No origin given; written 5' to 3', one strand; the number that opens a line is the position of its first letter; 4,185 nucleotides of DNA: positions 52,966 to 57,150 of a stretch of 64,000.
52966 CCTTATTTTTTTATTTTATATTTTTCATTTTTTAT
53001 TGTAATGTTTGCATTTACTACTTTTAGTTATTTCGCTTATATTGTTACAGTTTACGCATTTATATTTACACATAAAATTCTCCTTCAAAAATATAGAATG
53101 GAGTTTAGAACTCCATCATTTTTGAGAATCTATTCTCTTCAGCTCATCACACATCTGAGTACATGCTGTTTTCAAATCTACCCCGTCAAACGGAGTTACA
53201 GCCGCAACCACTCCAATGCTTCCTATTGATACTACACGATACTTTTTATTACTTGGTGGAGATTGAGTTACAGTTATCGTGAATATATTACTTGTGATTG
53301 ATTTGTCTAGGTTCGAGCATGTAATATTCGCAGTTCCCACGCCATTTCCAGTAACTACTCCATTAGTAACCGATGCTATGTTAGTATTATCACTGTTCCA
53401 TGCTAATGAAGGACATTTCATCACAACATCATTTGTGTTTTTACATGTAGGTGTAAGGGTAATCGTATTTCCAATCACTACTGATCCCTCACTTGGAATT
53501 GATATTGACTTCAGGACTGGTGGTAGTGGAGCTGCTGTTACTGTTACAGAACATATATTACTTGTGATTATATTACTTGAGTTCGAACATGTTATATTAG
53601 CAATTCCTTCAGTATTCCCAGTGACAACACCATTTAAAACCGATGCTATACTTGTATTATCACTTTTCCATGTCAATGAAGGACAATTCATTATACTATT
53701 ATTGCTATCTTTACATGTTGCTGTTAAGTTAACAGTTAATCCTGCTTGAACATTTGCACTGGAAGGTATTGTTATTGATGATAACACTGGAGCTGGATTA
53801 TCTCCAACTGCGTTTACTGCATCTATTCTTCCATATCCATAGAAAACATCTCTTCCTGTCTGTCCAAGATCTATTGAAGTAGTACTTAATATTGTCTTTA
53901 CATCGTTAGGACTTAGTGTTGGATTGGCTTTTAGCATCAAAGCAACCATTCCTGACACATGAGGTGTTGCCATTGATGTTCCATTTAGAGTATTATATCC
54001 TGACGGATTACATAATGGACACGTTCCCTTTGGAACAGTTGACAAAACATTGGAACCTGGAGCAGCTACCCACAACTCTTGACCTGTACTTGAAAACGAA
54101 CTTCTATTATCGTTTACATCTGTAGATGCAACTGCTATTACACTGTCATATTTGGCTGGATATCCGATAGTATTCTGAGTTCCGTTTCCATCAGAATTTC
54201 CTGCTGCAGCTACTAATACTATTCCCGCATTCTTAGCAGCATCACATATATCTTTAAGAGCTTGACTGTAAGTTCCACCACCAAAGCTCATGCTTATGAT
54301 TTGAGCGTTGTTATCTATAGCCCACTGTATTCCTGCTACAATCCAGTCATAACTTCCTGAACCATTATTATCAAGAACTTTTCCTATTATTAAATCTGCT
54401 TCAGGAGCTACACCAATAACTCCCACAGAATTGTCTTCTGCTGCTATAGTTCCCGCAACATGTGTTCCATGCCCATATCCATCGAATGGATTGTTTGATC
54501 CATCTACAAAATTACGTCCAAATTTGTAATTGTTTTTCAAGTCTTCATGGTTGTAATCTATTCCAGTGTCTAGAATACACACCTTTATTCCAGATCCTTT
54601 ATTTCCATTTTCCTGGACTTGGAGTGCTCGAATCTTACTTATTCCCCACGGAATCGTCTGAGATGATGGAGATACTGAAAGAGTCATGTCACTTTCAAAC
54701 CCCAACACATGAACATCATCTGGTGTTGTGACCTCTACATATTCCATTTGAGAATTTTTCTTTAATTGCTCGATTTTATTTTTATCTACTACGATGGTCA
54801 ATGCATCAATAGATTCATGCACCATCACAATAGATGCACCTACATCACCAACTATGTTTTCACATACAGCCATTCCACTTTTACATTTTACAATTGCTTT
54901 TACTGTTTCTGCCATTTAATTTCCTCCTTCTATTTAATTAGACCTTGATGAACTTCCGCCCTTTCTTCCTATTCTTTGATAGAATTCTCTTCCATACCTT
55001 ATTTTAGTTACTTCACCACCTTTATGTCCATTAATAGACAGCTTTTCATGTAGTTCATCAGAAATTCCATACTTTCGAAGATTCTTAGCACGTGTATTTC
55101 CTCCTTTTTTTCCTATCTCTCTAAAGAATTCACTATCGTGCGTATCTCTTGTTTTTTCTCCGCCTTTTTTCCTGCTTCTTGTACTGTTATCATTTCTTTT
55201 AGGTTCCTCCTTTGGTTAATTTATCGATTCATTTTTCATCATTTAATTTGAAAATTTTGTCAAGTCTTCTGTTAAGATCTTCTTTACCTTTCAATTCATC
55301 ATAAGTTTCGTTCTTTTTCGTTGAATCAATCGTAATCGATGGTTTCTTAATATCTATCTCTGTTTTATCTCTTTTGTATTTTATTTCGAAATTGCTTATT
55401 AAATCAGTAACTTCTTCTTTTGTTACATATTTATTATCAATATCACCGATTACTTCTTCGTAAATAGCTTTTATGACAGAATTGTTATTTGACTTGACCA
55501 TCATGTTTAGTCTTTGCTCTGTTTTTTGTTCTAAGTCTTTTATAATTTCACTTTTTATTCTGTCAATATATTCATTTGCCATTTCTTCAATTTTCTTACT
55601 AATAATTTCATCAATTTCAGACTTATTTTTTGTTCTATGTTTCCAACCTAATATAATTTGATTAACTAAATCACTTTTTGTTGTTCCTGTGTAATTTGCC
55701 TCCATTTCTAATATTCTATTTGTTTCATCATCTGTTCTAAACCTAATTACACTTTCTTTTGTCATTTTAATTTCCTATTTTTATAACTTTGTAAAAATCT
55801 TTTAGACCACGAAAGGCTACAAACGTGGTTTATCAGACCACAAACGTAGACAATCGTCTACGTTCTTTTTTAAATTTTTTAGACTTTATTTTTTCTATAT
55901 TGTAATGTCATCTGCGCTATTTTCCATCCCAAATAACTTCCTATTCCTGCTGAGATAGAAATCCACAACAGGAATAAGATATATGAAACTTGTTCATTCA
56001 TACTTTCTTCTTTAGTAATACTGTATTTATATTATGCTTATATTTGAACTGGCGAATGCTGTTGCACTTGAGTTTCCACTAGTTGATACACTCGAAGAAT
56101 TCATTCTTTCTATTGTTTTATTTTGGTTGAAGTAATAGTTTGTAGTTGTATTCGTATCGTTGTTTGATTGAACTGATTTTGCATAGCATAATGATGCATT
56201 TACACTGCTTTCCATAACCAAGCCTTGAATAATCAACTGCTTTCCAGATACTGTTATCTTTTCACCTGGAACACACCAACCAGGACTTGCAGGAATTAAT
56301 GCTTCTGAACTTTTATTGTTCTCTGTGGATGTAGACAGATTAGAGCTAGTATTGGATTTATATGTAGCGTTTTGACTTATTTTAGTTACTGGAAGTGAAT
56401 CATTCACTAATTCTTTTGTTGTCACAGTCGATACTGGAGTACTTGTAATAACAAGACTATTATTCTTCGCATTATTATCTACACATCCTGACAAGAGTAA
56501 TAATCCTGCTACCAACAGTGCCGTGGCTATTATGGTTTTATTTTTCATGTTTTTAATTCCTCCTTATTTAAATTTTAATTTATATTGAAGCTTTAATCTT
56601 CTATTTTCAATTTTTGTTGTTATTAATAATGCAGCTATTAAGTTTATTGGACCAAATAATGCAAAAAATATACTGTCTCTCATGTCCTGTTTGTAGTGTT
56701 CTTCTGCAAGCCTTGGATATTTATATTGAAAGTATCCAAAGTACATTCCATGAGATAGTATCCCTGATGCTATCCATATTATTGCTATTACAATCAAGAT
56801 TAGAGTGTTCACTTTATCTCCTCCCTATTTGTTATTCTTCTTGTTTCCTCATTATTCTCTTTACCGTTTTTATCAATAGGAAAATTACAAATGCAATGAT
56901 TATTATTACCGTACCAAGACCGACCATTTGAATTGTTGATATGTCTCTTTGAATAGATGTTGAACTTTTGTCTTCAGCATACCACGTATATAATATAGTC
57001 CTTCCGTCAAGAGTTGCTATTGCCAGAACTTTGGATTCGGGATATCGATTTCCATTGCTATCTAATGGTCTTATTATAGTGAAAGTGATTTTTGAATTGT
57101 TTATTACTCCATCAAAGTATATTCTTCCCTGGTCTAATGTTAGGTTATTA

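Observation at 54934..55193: GsiB/KGG-repeat stress-protein gene needs a -1 shift exactly at an A_AAA_AAG heptamer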

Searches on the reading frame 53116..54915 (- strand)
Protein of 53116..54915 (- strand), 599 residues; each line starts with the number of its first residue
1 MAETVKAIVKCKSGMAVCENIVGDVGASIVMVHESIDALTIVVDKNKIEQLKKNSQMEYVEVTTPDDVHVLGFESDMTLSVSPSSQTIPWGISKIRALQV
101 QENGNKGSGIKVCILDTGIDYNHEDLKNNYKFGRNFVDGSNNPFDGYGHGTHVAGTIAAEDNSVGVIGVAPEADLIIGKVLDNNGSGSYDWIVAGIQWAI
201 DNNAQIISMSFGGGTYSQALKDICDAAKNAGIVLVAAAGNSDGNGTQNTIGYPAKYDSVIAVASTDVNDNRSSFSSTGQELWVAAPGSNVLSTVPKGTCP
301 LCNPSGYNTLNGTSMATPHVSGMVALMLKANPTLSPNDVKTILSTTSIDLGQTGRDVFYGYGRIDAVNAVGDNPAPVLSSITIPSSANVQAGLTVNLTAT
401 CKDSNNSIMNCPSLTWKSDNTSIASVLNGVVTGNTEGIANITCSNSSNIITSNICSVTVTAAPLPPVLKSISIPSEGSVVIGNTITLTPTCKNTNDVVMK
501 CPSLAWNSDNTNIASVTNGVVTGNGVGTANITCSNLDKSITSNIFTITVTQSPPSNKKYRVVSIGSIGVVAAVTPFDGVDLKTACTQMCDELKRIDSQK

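Call 7: search_protein_families(library=pfam, proteins=[window:53116-54915:-], max_evalue=0.01)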
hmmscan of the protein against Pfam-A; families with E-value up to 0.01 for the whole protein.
window:53116-54915:- (599 aa): 3 families
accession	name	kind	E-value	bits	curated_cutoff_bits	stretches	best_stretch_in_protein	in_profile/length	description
PF00082.27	Peptidase_S8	-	7.4e-70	235.9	21.8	1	107-362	1-288/288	Subtilase family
PF02368.24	Big_2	-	1.9e-10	41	22.8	2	383-442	8-65/79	Bacterial Ig-like domain (group 2)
PF21461.3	HL_N-beta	-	7.2e-09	35.7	27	1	409-450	9-49/57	Hyaluronate lyase, N-terminal beta-sheet domain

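Call 19: find_encoding_contigs(protein=window:53116-54915:-, flank=3000, max_places=10)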
Protein window:53116-54915:- (599 aa): 2 contigs read that carry it; 1 place shown.
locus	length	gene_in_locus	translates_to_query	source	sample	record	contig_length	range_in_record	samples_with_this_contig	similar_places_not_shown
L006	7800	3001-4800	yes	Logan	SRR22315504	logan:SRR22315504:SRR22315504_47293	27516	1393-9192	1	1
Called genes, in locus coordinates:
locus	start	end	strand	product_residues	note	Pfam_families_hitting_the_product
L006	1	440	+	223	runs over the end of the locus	-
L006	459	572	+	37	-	-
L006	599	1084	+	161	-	-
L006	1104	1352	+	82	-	-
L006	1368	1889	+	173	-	-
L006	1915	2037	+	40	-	-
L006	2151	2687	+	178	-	-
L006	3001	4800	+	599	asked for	PF00082:Peptidase_S8, PF02368:Big_2 (weak), PF21461:HL_N-beta (faint)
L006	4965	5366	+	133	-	-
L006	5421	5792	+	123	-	-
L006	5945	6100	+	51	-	-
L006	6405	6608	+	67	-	-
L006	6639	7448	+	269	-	-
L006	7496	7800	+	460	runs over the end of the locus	PF08706:D5_N, PF19263:DUF5906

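Call 38: find_related_loci(query=window:53116-54915:-, collection=viral_contigs, flank=4000)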
Query window:53116-54915:- (599 aa) in viral_contigs; peptide patterns used: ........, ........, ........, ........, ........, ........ (x = any residue, [..] = any of these).
8 stretches matched a pattern, but none encodes a relative of the query by tblastn (E <= 1e-3).

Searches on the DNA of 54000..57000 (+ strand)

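Call 8: search_dna_similar(query=window:54000-57000:+, collection=phages, mode=distant)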
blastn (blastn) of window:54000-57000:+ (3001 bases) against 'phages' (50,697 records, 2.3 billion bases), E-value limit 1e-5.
No match.

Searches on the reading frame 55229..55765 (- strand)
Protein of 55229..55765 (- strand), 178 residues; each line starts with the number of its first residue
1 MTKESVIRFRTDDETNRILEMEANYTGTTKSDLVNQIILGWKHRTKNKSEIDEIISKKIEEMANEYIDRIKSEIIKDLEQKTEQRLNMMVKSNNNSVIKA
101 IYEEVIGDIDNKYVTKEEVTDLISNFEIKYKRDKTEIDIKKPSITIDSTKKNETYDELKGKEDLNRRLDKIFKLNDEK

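Call 7: search_protein_families(library=pfam, proteins=[window:55229-55765:-], max_evalue=0.01)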
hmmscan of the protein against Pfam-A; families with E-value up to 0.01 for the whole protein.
window:55229-55765:- (178 aa): 1 family
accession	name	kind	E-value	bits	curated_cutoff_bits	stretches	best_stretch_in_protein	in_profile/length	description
PF18659.6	CelTOS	-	0.0077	17.1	27.2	1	46-105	12-76/122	Cell-traversal protein for ookinetes and sporozoites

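Call 18: find_encoding_contigs(protein=window:55229-55765:-, flank=3000, max_places=10)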
Protein window:55229-55765:- (178 aa): 2 contigs read that carry it; 1 place shown.
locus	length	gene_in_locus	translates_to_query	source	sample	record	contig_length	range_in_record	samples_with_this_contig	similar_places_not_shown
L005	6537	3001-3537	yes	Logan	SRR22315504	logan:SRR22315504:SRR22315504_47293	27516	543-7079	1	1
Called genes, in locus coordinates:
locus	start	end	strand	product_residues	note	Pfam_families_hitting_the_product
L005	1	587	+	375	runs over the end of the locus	?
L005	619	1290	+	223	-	-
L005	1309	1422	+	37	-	-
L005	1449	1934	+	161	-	-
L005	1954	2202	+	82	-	-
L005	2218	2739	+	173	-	-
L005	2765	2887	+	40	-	-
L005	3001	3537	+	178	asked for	-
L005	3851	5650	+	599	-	PF00082:Peptidase_S8, PF02368:Big_2 (weak), PF21461:HL_N-beta (faint)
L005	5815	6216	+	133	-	-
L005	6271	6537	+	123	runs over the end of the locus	-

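Call 34: list_cluster_members(proteins=[window:55229-55765:-, window:53116-54915:-, window:49038-50453:-])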
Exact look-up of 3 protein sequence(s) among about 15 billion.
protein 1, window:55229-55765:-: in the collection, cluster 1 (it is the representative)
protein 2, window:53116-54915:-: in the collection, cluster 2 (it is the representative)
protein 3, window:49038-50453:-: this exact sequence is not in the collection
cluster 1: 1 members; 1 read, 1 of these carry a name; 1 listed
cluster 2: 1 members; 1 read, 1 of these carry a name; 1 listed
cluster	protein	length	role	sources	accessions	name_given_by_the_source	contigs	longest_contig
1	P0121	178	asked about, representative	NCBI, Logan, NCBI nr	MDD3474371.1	MAG: hypothetical protein PHP08_00525 [Candidatus Dojkabacteria bacterium] | hypothetical protein [Candidatus Dojkabacteria bacterium]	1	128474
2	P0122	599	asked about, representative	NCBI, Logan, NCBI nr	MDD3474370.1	MAG: S8 family serine peptidase [Candidatus Dojkabacteria bacterium] | S8 family serine peptidase [Candidatus Dojkabacteria bacterium]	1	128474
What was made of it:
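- NCBI protein accessions of the two flanking genes are consecutive, so the depositor's annotation has no protein here (call 34). The source is a MAG (call 34).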

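Call 37: find_related_loci(query=window:55229-55765:-, collection=viral_contigs, flank=4000)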
Query window:55229-55765:- (178 aa) in viral_contigs; peptide patterns used: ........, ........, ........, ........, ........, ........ (x = any residue, [..] = any of these).
6 stretches matched a pattern, but none encodes a relative of the query by tblastn (E <= 1e-3).
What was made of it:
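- Tried and rejected: The 178-aa neighbour and the S8 peptidase gave none (calls 37, 38).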

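Call 39: find_homologous_proteins(query=window:55229-55765:-, max_evalue=0.001)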
Query window:55229-55765:- (178 aa): 1 proteins with E <= 0.001 among 108 candidates.
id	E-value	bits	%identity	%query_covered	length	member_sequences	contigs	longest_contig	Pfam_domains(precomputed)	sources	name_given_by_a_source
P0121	2.2e-102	358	100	100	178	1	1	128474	-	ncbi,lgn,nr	ncbi:MAG: hypothetical protein PHP08_00525 [Candidatus Dojkabacteria bacterium]|nr:hypothetical prot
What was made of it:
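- Tried and rejected: The 178-aa neighbour is an ORFan (call 39).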
